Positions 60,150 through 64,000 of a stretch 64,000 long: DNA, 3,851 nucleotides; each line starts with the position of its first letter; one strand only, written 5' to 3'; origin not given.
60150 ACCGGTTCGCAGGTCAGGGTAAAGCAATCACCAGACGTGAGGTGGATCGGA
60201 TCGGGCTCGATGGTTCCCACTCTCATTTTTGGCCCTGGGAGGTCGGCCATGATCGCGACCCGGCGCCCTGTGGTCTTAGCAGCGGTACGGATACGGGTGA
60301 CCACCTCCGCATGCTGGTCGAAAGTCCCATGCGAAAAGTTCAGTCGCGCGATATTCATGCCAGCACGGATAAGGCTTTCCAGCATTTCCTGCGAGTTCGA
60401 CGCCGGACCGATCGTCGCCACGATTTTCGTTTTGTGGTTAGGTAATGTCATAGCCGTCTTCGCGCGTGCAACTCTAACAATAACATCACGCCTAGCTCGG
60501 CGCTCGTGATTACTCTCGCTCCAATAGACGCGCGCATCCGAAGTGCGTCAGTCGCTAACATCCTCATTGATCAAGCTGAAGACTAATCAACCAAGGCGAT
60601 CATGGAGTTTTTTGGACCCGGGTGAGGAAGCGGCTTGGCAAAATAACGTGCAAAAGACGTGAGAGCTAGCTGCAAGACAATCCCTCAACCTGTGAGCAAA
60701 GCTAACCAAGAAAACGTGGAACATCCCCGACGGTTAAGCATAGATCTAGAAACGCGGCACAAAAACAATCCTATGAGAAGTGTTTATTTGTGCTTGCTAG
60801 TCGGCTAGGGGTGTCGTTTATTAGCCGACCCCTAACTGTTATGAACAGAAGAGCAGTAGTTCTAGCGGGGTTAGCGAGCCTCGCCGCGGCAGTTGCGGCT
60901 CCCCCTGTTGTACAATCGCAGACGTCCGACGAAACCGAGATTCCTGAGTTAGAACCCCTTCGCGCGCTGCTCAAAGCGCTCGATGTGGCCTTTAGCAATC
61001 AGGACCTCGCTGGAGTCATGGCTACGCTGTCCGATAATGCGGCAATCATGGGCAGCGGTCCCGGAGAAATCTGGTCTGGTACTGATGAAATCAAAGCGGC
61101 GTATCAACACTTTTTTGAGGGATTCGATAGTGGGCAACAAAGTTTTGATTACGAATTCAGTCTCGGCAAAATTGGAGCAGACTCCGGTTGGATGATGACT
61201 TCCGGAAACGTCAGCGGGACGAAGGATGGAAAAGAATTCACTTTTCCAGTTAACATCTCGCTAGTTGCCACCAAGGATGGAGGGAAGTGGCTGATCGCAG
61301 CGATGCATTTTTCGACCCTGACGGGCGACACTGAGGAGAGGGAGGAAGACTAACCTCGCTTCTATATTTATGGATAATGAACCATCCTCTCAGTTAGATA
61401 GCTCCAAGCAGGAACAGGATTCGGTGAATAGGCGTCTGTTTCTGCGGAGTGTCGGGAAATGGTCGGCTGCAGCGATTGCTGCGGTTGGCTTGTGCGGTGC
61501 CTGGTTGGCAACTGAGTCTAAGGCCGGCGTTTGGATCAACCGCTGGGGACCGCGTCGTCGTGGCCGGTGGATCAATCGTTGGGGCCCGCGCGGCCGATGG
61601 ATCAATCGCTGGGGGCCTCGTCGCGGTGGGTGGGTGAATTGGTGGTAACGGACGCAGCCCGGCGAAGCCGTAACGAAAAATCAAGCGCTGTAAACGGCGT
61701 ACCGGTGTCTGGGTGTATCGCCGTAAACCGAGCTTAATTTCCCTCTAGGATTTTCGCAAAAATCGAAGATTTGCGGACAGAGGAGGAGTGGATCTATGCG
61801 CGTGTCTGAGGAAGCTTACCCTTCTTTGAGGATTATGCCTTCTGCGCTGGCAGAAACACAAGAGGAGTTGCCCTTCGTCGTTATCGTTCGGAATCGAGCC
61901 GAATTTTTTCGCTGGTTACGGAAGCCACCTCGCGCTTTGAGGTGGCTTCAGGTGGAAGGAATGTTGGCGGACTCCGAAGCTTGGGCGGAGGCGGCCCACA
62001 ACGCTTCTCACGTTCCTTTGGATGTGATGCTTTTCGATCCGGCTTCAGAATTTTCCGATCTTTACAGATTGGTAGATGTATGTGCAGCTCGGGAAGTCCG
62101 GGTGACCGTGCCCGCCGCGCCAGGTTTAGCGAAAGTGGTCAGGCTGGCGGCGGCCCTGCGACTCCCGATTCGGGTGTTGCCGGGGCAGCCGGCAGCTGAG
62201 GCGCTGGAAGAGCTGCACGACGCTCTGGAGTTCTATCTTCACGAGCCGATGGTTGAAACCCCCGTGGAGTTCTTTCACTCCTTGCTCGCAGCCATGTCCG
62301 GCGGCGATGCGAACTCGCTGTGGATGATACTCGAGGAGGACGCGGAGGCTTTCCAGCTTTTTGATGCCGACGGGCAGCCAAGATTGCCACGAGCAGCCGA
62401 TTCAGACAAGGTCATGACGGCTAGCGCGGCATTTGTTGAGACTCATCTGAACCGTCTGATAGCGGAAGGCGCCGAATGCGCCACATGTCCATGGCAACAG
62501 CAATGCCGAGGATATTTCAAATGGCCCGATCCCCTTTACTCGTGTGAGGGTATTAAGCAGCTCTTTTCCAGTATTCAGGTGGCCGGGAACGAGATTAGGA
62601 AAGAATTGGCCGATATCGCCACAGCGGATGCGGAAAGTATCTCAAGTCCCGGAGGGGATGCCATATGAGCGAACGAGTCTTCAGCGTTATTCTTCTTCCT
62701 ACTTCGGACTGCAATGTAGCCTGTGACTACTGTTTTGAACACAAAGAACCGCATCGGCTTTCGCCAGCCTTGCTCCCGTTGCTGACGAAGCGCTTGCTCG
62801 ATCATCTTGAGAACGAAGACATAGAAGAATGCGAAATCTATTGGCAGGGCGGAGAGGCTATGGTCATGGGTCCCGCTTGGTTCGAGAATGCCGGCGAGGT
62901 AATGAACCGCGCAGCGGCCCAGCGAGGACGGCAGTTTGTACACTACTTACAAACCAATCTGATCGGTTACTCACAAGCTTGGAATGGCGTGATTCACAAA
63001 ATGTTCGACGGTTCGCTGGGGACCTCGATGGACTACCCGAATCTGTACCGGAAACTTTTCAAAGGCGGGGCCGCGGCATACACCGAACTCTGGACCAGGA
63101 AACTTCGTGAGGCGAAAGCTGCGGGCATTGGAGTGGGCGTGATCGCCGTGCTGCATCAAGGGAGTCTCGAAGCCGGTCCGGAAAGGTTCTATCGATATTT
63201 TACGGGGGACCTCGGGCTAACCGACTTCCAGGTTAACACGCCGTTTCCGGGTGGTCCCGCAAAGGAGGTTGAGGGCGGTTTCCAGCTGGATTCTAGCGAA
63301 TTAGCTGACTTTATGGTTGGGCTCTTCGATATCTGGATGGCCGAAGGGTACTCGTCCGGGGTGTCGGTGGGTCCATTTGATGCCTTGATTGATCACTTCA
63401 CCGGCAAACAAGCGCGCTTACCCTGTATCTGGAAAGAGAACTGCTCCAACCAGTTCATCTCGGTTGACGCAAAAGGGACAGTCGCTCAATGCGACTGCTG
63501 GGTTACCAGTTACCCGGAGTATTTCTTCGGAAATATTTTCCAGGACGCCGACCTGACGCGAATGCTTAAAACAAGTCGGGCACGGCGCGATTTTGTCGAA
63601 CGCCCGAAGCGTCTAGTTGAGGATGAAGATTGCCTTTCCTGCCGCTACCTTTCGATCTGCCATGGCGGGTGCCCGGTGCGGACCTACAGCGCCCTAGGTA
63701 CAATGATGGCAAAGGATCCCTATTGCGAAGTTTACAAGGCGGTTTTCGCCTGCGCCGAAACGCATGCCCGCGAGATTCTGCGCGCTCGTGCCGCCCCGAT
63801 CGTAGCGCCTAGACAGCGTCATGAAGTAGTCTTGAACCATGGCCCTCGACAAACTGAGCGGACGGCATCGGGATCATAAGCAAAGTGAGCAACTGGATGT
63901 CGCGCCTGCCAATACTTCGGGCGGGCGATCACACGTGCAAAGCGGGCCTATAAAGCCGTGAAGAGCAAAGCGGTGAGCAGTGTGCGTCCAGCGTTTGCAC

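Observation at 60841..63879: Candidate uncharacterised RiPP operon: exported Trp/Arg-repeat peptide, Cys-cluster partner and radical SAM/SPASM enzyme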

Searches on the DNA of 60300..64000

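Call 85: search_rna_families(source=window, start=60300, end=64000, threshold=evalue, max_evalue=1)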
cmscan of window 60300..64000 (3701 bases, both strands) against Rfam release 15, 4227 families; matches with E-value up to 1: 1.
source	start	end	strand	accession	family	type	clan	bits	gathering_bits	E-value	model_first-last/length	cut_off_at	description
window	62079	62202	+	RF01390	isrG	Gene; sRNA;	-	14.8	100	0.59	52-221/279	no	isrG Hfq binding RNA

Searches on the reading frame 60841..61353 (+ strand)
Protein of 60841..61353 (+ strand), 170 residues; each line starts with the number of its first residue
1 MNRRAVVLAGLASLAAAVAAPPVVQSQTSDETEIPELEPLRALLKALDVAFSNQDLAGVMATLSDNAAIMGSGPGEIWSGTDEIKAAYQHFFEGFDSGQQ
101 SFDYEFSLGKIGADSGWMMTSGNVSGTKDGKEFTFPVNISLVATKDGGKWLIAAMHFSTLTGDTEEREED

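Call 3: search_protein_families(library=ncbifam, proteins=[window:60841-61353:+], max_evalue=0.1)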
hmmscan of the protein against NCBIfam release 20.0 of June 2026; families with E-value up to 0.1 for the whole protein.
window:60841-61353:+ (170 aa): 1 family
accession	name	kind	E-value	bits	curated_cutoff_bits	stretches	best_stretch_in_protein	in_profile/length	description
TIGR02246.1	TIGR02246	subfamily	4.6e-05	23.4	33.95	1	40-156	6-122/128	SgcJ/EcaC family oxidoreductase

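Call 4: search_protein_families(library=pfam, proteins=[window:60841-61353:+], max_evalue=0.1)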
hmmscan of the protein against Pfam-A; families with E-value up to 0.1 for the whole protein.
window:60841-61353:+ (170 aa): 3 families
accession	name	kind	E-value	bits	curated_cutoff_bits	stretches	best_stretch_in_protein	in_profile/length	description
PF13474.12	SnoaL_3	-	2.1e-13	51.1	22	1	41-159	2-118/121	SnoaL-like domain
PF14534.12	DUF4440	-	1.1e-08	35.8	25.2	1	40-152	1-107/107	Domain of unknown function (DUF4440)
PF12680.13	SnoaL_2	-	6.5e-08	33.6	27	1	48-150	6-99/102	SnoaL-like domain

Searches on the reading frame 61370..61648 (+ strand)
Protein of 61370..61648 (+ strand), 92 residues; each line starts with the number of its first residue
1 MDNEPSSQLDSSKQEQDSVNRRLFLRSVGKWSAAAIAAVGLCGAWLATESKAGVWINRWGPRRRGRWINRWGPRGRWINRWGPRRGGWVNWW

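Call 3: search_protein_families(library=ncbifam, proteins=[window:61370-61648:+], max_evalue=0.1)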
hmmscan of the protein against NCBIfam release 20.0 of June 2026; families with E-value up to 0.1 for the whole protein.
window:61370-61648:+ (92 aa): 1 family
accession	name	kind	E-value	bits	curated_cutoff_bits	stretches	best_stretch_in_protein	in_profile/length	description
TIGR02811.1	formate_TAT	hypoth_equivalog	0.035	14.4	48.45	1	12-42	2-32/66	formate dehydrogenase region TAT target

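Call 4: search_protein_families(library=pfam, proteins=[window:61370-61648:+], max_evalue=0.1)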
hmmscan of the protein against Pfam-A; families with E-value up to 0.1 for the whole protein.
window:61370-61648:+ (92 aa): 0 families

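Call 22: search_protein_families(library=ncbifam, proteins=[window:61370-61648:+], max_evalue=10)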
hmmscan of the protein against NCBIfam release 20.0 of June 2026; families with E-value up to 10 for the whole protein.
window:61370-61648:+ (92 aa): 2 families
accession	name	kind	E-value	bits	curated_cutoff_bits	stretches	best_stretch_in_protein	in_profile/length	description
TIGR02811.1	formate_TAT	hypoth_equivalog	0.035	14.4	48.45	1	12-42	2-32/66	formate dehydrogenase region TAT target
TIGR04117.1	Syntroph_Cxxx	paralog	0.19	11.8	50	1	8-50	11-50/98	Cys-Xaa-Xaa-Xaa repeat radical SAM target protein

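Call 72: search_protein_families(library=ncbifam, alignment_id=A5, max_evalue=1)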
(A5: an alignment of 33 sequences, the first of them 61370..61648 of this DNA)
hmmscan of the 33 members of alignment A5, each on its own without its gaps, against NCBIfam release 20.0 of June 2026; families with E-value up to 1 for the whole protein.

A. member 1, window:61370-61648:+ (92 aa): 2 families
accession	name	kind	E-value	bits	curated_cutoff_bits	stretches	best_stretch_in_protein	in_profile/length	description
TIGR02811.1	formate_TAT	hypoth_equivalog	0.035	14.4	48.45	1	12-42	2-32/66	formate dehydrogenase region TAT target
TIGR04117.1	Syntroph_Cxxx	paralog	0.19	11.8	50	1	8-50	11-50/98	Cys-Xaa-Xaa-Xaa repeat radical SAM target protein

B. families by the number of members that match (of 33 scanned): 6 families
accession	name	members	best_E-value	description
TIGR04260.1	Cyano_gly_rpt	16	9.8e-06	GrrA/OscA1 family cyclophane-containing rSAM-modified RiPP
TIGR02811.1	formate_TAT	13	0.014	formate dehydrogenase region TAT target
TIGR01409.1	TAT_signal_seq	10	0.0005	twin-arginine translocation signal domain-containing protein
TIGR04117.1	Syntroph_Cxxx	3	0.11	Cys-Xaa-Xaa-Xaa repeat radical SAM target protein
NF041721.1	phane_AmcA_1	1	0.0023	multiple cyclophane-containing RiPP AmcA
NF047640.1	gliding_AgmC_N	1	0.91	adventurous gliding motility protein AgmC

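Call 73: search_protein_families(library=pfam, alignment_id=A5, max_evalue=1)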
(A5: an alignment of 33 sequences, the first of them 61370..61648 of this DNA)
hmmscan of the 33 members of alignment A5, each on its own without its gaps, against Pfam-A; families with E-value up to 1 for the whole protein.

A. member 1, window:61370-61648:+ (92 aa): 0 families

B. families by the number of members that match (of 33 scanned): 8 families
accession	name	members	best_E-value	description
PF10399.14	UCR_Fe-S_N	4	0.034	Ubiquitinol-cytochrome C reductase Fe-S subunit TAT signal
PF10518.14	TAT_signal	2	0.4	TAT (twin-arginine translocation) pathway signal sequence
PF01823.24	MACPF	1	0.096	MAC/Perforin domain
PF07442.16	Ponericin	1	0.16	Ponericin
PF03995.18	Inhibitor_I36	1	0.28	Peptidase inhibitor family I36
PF24544.1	Ig_TPPC8_3rd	1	0.34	TPPC8 third Ig-like domain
PF11021.13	DUF2613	1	0.47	Protein of unknown function (DUF2613)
PF03991.18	Prion_octapep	1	0.6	Copper binding octapeptide repeat region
